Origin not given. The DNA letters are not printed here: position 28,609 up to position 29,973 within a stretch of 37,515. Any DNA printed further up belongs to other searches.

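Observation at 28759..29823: Sugar kinase with ASKHA/ROK motifs in circularly permuted order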

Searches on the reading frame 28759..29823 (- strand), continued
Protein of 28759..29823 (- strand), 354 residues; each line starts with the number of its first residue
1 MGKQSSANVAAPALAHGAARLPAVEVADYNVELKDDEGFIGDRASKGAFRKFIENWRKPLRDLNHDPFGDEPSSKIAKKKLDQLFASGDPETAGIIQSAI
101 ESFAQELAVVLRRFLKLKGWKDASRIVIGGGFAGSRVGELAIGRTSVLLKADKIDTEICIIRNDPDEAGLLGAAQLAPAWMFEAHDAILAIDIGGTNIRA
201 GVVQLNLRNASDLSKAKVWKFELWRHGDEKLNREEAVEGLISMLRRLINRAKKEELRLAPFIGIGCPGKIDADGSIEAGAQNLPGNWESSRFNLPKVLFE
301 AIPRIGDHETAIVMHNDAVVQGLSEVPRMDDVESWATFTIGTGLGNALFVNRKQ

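Call 23: search_protein_representatives(protein=window:28759-29823:-)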
Query: 354 residues. Proteins with E-value up to 0.001 (for the whole library): 1354; up to 1e-10: 891; up to 1e-30: 239. The best 150 are listed.
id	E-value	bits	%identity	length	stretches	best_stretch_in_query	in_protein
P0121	3.8e-139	479.7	61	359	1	11-353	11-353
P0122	3.8e-126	437.0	56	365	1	11-352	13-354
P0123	2.9e-117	407.8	75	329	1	12-253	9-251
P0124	1.3e-110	385.9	58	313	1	7-307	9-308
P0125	9.8e-96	337.0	47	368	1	8-352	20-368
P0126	2.0e-93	329.4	48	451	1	13-336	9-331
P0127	3.3e-93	328.7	48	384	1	10-352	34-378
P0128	4.7e-92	324.8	66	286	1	13-233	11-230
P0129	8.8e-90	317.4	57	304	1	15-270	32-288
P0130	6.2e-88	311.3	44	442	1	14-353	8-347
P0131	9.5e-87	307.4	58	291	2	6-175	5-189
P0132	1.9e-86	306.4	47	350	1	15-349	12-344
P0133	8.9e-86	304.2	47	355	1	13-352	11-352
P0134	1.1e-84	300.6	45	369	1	15-351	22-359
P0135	1.1e-83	297.3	47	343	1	15-353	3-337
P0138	4.5e-81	288.7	44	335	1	21-349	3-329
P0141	7.9e-78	278.1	39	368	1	12-353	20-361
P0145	2.0e-75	270.2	43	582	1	17-351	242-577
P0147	4.5e-75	269.0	65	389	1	128-334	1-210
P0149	1.3e-74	267.5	40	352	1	12-351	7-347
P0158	5.9e-71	255.5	40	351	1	13-352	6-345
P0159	2.8e-70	253.3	68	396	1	181-351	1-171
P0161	8.2e-70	251.7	53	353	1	7-239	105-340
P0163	2.0e-69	250.4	40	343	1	24-352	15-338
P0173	4.1e-63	229.7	39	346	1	21-353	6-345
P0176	3.1e-61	223.5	42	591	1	13-316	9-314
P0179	1.6e-58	214.6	39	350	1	21-353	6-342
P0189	5.4e-55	203.0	36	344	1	43-351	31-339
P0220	3.6e-47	177.2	56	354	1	91-254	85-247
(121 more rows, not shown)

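Call 26: search_solved_structures(query=A1, max_evalue=1, show_alignments=3)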
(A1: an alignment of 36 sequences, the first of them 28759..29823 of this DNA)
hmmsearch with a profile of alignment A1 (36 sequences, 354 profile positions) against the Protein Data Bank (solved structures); distinct sequences matched with E-value up to 1: 41.
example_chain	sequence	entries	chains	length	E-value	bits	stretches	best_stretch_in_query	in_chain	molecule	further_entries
2yhw_A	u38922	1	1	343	1.8e-06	30.5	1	160-314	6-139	BIFUNCTIONAL UDP-N-ACETYLGLUCOSAMINE 2-EPIMERASE/N-ACETYLMANNOSAMINE KINASE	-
2yhy_A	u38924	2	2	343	1.8e-06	30.4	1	160-314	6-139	BIFUNCTIONAL UDP-N-ACETYLGLUCOSAMINE 2-EPIMERASE/N-ACETYLMANNOSAMINE KINASE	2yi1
3eo3_A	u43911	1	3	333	4.6e-05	25.8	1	184-315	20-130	Bifunctional UDP-N-acetylglucosamine 2-epimerase/N-acetylmannosamine kinase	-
4htl_A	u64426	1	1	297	0.0015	20.8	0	288-350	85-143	Beta-glucoside kinase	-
5nck_A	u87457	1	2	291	0.0016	20.7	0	186-205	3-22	N-acetylmannosamine kinase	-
1woq_A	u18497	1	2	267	0.0018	20.6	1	183-345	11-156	Inorganic polyphosphate/ATP-glucomannokinase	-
2nzt_A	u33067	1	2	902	0.0023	20.2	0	183-242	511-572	Hexokinase-2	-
5hg1_A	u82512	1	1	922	0.0024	20.2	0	183-242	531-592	Hexokinase-2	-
5hex_A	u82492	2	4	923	0.0024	20.2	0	183-242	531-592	Hexokinase-2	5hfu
2gup_A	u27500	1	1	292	0.012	17.9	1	306-349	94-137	ROK family protein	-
1bg3_A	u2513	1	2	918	0.028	16.6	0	182-211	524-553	HEXOKINASE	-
4f9o_A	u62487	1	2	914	0.033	16.4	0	185-211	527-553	Hexokinase-1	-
1cza_N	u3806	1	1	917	0.033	16.4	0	185-211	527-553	HEXOKINASE TYPE I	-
1hkb_A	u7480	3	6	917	0.033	16.4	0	185-211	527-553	D-GLUCOSE 6-PHOSPHOTRANSFERASE | Hexokinase-1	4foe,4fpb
4foi_A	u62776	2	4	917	0.033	16.4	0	185-211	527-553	Hexokinase-1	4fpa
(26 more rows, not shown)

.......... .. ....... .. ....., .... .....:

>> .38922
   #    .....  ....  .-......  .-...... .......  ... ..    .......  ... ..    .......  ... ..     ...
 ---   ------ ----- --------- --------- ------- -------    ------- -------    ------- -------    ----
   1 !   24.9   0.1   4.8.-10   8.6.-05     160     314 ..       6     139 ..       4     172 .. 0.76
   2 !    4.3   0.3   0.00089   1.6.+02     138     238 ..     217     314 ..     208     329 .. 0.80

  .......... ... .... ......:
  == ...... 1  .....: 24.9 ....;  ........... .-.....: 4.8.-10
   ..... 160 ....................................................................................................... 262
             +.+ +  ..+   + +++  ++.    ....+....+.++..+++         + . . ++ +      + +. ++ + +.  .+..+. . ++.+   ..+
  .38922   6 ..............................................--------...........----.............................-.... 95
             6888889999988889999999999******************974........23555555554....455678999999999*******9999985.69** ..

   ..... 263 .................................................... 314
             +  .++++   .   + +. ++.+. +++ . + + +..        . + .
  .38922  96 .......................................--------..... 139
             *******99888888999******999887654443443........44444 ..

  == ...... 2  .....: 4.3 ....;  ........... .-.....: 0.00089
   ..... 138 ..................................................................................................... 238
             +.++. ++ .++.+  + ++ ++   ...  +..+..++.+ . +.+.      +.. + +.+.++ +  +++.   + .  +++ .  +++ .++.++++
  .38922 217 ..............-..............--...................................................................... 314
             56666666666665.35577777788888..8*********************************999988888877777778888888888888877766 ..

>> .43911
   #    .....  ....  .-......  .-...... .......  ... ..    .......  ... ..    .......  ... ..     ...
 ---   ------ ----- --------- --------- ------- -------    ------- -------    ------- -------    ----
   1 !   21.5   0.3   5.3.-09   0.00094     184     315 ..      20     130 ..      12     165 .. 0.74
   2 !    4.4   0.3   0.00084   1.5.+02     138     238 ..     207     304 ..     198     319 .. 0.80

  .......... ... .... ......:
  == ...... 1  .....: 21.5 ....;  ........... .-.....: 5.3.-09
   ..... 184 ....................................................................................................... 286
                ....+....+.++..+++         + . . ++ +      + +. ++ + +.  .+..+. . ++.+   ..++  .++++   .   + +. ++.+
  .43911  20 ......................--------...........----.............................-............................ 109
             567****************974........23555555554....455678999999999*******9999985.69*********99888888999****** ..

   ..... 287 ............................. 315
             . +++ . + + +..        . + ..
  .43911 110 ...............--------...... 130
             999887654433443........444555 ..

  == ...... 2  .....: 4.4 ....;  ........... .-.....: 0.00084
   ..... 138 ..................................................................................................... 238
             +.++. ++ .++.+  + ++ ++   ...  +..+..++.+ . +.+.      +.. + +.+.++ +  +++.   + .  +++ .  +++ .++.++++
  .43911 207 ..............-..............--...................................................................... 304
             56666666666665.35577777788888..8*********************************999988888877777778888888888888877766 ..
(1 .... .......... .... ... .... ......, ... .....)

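Call 31: search_protein_families(library=pfam, proteins=[L049:3974-4942:-, L049:4974-5852:+, L049:7160-8341:-, L049:8442-10949:+, L049:10934-12631:+, L049:1138-2259:+, L049:647-1903:+, L049:2562-3122:+, L049:3239-3718:-, L049:2087-2707:-], max_evalue=0.00001)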
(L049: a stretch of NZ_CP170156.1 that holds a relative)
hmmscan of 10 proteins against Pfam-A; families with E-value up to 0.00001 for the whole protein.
L049:3974-4942:- (322 aa): 3 families
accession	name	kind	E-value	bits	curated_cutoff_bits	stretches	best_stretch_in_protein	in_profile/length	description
PF12833.13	HTH_18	-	1.1e-21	77.4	33.6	1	234-312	1-79/80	Helix-turn-helix domain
PF01965.30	DJ-1_PfpI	-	2.1e-16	60.6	26.6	1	41-173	28-164/165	DJ-1/PfpI family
PF00165.29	HTH_AraC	-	3.3e-10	40.3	26.6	1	224-258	4-38/42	Bacterial regulatory helix-turn-helix proteins, AraC family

L049:4974-5852:+ (292 aa): 3 families
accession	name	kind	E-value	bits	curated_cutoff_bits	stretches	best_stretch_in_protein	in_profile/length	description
PF00106.31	adh_short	-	1.3e-46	159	26.6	1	33-218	2-187/195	short chain dehydrogenase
PF13561.12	adh_short_C2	-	6.2e-31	108.2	27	1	38-218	1-181/236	Enoyl-(Acyl carrier protein) reductase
PF08659.16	KR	-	1e-11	45.5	22.6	1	32-195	1-164/180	KR domain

L049:7160-8341:- (393 aa): 0 families

L049:8442-10949:+ (835 aa): 0 families

L049:10934-12631:+ (565 aa): 1 family
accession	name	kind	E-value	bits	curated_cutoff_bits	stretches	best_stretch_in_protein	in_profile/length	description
PF12770.12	CHAT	-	4.6e-06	26.7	24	1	415-540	140-269/289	CHAT domain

L049:1138-2259:+ (373 aa): 0 families

L049:647-1903:+ (418 aa): 1 family
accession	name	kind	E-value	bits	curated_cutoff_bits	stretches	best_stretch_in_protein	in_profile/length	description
PF00892.27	EamA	-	5.1e-22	79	28.2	2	132-263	2-134/135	EamA-like transporter family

L049:2562-3122:+ (186 aa): 0 families

L049:3239-3718:- (159 aa): 1 family
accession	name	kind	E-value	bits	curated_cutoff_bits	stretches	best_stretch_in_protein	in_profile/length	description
PF00829.26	Ribosomal_L21p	-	2.4e-33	114.8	27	1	1-100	1-99/99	Ribosomal prokaryotic L21 protein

L049:2087-2707:- (206 aa): 4 families
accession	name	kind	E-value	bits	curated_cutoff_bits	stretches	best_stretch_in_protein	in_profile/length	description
PF13302.13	Acetyltransf_3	-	3.7e-32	112.3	25.4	1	22-164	1-138/138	Acetyltransferase (GNAT) domain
PF00583.31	Acetyltransf_1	-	1.3e-11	45.3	20.7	1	55-163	15-116/116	Acetyltransferase (GNAT) family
PF13420.13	Acetyltransf_4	-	4.3e-06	27.3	24.3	1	25-169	1-140/155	Acetyltransferase (GNAT) domain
PF13523.12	Acetyltransf_8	-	4.8e-06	26.7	27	1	57-164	27-138/145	Acetyltransferase (GNAT) domain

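Call 33: predict_structure(alignment_id=A1)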
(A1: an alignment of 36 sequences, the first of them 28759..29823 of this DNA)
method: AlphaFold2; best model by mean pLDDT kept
length: 354 residues; sequences in the alignment: 36
mean_pLDDT: 94.1   pTM: 0.91
mean pLDDT of the five models: 94.1, 93.2, 92.8, 91.6, 91.4
residues with pLDDT >= 90: 325; 70-90: 16; 50-70: 8; < 50: 5
segments of 3 or more residues with pLDDT < 50: 7-9
pLDDT, mean of each block of 10 residues (from residue 1): 49 84 96 93 93 96 92 93 95 97 98 97 97 95 98 98 97 94 94 96 95 96 90 96 98 97 98 96 94 98 97 98 97 98 96 81
secondary structure, 60 per line:
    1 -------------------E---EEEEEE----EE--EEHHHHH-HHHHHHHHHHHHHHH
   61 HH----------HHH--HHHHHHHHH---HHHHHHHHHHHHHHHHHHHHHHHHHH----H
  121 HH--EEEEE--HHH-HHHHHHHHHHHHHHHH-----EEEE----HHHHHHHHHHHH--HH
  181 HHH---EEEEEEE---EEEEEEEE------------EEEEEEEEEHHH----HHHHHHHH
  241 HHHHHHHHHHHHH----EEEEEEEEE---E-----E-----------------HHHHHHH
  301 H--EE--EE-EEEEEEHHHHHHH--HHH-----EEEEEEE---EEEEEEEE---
elements in order: E24-29 H40-44 H46-62 H78-86 H90-115 E125-129 H136-151 E157-160 H165-176 H179-183 E187-193 E197-204 E217-225 H233-253 E258-266 H294-301 E311-316 H317-323 E334-340 E344-351
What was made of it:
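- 28759..29823 (-): Whole gene, 354 aa plus stop codon: circularly permuted ROK-like ASKHA kinase. AlphaFold2 pLDDT 94.1, pTM 0.91 (call 33).
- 29266..29292 (-): Residues 178-186: the linker, with a short helix at 179-183, that joins what were the ancestral C- and N-termini. Secondary structure in call 33.
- On ASKHA superfamily (actin/hexokinase/Hsp70-type ATPase fold): The model has two domains, each with the expected strand-and-helix pattern (call 33).
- Both terminal strands are confident, and the element order is that of a ROK kinase cut between large-domain strands 2 and 3 (call 33). The monomer model is compact with pTM 0.91 (call 33).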

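Call 36: fold_search(model_id=the predicted structure, library=pdb)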
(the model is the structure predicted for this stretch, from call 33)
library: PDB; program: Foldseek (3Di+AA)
matches with E <= 10: 1280; with E <= 0.001: 56
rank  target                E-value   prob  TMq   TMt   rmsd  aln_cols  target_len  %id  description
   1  2qm1_B                5.6e-06  1.00  0.35  0.38   3.0       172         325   24  Crystal structure of glucokinase from Enterococcus faecalis (released 2007-07-31)
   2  1dgk                  9.7e-06  1.00  0.33  0.15  33.6       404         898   12  MUTANT MONOMER OF RECOMBINANT HUMAN HEXOKINASE TYPE I WITH GLUCOSE AND ADP IN THE ACTIVE SITE (released 2000-03-08)
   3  2yhy                  1.0e-05  1.00  0.37  0.42   2.5       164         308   23  Structure of N-Acetylmannosamine kinase in complex with N- acetylmannosamine and ADP (released 2012-02-29)
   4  3r8e                  1.2e-05  1.00  0.35  0.41   3.2       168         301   21  Crystal structure of a putative sugar kinase (CHU_1875) from Cytophaga hutchinsonii ATCC 33406 at 1.65 A resolution (released 2011-05-18)
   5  1hkc                  1.2e-05  1.00  0.33  0.14  36.1       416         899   12  RECOMBINANT HUMAN HEXOKINASE TYPE I COMPLEXED WITH GLUCOSE AND PHOSPHATE (released 1998-11-11)
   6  5nck_A                1.5e-05  1.00  0.35  0.42   3.3       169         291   24  The Crystal Structure of N-acetylmannosamine kinase in Fusobacterium nucleatum (released 2017-06-28)
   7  5hfu_B                2.1e-05  1.00  0.31  0.14  29.6       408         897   14  Crystal Structure of Human Hexokinase 2 with cmpd 27, a 2-amido-6-benzenesulfonamide glucosamine (released 2016-03-30)
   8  3vov_B                2.8e-05  1.00  0.34  0.40   2.9       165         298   25  Crystal Structure of ROK Hexokinase from Thermus thermophilus (released 2012-06-27)
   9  4htl                  2.8e-05  1.00  0.34  0.41   3.2       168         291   22  Lmo2764 protein, a putative N-acetylmannosamine kinase, from Listeria monocytogenes (released 2012-11-14)
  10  5hfu_A                3.0e-05  1.00  0.30  0.14  30.7       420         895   15  Crystal Structure of Human Hexokinase 2 with cmpd 27, a 2-amido-6-benzenesulfonamide glucosamine (released 2016-03-30)
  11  2yhw                  3.2e-05  1.00  0.38  0.43   2.6       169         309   22  High-resolution crystal structures of N-Acetylmannosamine kinase: Insights about substrate specificity, activity and inh (released 2012-02-29)
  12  5hex_B                4.9e-05  0.99  0.31  0.14  29.6       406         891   13  Crystal Structure of Human Hexokinase 2 with cmpd 30, a 2-amino-6-benzenesulfonamide glucosamine (released 2016-03-30)
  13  8jgw_A                5.5e-05  1.00  0.31  0.24   7.9       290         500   14  Crystal structure of Klebsiella pneumoniae exopolyphosphatase (released 2024-05-15)
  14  1qha_A                5.8e-05  1.00  0.33  0.14  34.2       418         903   12  HUMAN HEXOKINASE TYPE I COMPLEXED WITH ATP ANALOGUE AMP-PNP (released 1999-11-10)
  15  3vov_A                7.4e-05  1.00  0.30  0.35   3.7       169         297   22  Crystal Structure of ROK Hexokinase from Thermus thermophilus (released 2012-06-27)
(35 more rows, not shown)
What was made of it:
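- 28762..29274 (-): Residues 184-354. This is the part that lies N-terminal in canonical ROK kinases: the whole small domain plus the phosphate-2 hairpin of the large domain. Foldseek of the full model gives ROK kinases at 164-172 aligned columns and rmsd 2.5-3.3 Å (call 36).
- On ASKHA superfamily (actin/hexokinase/Hsp70-type ATPase fold): Foldseek hits are exclusively ASKHA proteins at E<=1e-3 (call 36).
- Tandem-duplicated hexokinases 1 and 2 give 404-420 columns, as expected for a permuted query against a tandem reference (call 36).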

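Call 51: list_cluster_members(proteins=[P0028, P0067, P0103, P0121, P0122, P0125, P0141, P0149, P0173, P0189])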
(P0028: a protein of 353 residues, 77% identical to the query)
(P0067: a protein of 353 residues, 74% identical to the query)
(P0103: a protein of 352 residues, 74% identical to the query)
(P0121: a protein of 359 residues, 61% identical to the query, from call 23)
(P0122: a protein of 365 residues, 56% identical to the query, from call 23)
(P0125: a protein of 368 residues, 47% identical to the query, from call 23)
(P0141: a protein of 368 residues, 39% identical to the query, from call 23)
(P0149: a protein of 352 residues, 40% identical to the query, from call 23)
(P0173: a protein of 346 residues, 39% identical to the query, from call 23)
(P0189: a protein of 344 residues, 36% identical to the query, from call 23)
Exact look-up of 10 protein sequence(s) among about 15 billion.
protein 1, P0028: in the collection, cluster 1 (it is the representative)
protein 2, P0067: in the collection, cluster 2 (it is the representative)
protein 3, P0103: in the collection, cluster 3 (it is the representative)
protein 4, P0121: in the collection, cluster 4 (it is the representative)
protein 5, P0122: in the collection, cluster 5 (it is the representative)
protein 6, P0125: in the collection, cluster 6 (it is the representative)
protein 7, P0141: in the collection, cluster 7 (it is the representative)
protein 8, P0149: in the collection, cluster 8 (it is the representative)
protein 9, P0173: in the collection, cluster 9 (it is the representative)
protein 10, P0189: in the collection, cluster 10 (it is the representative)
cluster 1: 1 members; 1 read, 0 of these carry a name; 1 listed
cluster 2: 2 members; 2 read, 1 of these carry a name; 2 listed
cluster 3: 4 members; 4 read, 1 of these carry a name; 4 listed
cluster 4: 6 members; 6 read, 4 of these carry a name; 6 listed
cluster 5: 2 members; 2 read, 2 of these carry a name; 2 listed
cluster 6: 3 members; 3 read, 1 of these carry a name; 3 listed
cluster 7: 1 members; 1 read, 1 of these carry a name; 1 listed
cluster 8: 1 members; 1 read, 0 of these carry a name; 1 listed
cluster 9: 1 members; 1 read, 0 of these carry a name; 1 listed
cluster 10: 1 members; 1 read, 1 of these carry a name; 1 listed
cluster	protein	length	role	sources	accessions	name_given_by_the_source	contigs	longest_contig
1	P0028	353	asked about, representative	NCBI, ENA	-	-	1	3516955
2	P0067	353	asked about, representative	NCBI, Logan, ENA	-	-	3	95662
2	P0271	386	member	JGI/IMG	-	hypothetical protein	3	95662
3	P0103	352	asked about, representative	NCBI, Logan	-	-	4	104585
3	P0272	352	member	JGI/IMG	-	predicted NBD/HSP70 family sugar kinase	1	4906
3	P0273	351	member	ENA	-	-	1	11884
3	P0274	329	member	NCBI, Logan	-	-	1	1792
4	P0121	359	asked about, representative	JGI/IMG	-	hypothetical protein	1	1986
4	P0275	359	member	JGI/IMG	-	hypothetical protein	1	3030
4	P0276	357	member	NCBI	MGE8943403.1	ROK family protein [Leptospira interrogans]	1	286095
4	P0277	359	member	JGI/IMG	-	hypothetical protein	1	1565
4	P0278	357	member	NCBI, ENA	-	-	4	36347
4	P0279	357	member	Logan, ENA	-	-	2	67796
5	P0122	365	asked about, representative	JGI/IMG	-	hypothetical protein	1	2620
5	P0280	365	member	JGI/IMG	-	hypothetical protein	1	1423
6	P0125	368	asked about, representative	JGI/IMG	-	hypothetical protein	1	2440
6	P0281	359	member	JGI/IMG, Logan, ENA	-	-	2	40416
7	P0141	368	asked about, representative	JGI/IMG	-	hypothetical protein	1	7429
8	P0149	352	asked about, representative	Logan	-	-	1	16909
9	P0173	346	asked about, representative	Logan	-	-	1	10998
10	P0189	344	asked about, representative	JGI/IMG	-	hypothetical protein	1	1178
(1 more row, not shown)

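Call 52: find_encoding_contigs(protein=P0149, flank=8000, max_places=3)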
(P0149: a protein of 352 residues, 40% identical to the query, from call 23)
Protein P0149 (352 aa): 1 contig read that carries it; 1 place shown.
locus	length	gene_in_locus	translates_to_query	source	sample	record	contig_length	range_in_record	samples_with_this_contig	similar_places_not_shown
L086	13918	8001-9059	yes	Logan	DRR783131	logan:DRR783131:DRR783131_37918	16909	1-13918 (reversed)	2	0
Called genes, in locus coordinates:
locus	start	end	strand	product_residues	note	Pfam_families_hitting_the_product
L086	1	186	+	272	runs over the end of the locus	PF02633:Creatininase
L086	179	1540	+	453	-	PF01565:FAD_binding_4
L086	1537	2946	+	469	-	PF01565:FAD_binding_4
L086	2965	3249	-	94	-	PF04168:Alpha-E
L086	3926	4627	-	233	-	PF06707:DUF1194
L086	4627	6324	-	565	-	PF01019:G_glu_transpept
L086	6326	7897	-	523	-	PF00496:SBP_bac_5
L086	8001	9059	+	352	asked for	-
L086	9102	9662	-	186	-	PF05014:Nuc_deoxyrib_tr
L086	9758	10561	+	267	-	PF20434:BD-FAE, PF07859:Abhydrolase_3 (weak)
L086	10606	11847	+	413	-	PF13433:Peripla_BP_5, PF13458:Peripla_BP_6, PF01094:ANF_receptor (weak)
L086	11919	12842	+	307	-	PF02653:BPD_transp_2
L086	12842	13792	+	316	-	PF02653:BPD_transp_2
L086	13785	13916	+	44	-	?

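Call 53: search_protein_families(library=pfam, proteins=[P0145, P0176, P0126, P0130, P0147, P0159, P0161, P0220], max_evalue=0.001)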
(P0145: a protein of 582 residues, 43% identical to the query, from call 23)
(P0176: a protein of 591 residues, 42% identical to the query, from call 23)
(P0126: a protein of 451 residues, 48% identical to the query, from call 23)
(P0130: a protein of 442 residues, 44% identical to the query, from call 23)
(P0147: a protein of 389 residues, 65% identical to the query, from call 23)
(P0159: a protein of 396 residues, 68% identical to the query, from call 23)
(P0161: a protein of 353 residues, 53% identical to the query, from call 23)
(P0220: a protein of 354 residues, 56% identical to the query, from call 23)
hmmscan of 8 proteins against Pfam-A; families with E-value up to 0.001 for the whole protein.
P0145 (582 aa): 1 family
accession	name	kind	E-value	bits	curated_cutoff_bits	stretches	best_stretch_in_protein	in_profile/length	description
PF00480.26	ROK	-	1e-07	32.2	22.9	1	416-573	2-137/294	ROK family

P0176 (591 aa): 1 family
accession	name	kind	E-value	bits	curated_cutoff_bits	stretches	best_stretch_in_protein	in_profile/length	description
PF00293.34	NUDIX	-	2.9e-05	24.5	21.1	1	468-528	2-57/134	NUDIX domain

P0126 (451 aa): 0 families

P0130 (442 aa): 3 families
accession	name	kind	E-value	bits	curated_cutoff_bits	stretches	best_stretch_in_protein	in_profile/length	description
PF00480.26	ROK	-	2.8e-08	34.1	22.9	1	183-341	2-137/294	ROK family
PF07382.16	HC2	-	8.6e-07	29.7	40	1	377-441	81-145/194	Histone H1-like nucleoprotein HC2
PF00349.27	Hexokinase_1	-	0.00055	20.2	24.3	1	182-246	59-119/201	Hexokinase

P0147 (389 aa): 0 families

P0159 (396 aa): 1 family
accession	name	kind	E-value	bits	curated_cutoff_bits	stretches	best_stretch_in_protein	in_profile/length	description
PF00480.26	ROK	-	8.1e-05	22.7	22.9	1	9-167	2-137/294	ROK family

P0161 (353 aa): 1 family
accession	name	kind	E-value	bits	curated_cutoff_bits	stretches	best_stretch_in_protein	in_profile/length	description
PF00480.26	ROK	-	0.0004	20.4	22.9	0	141-277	178-292/294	ROK family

P0220 (354 aa): 0 families
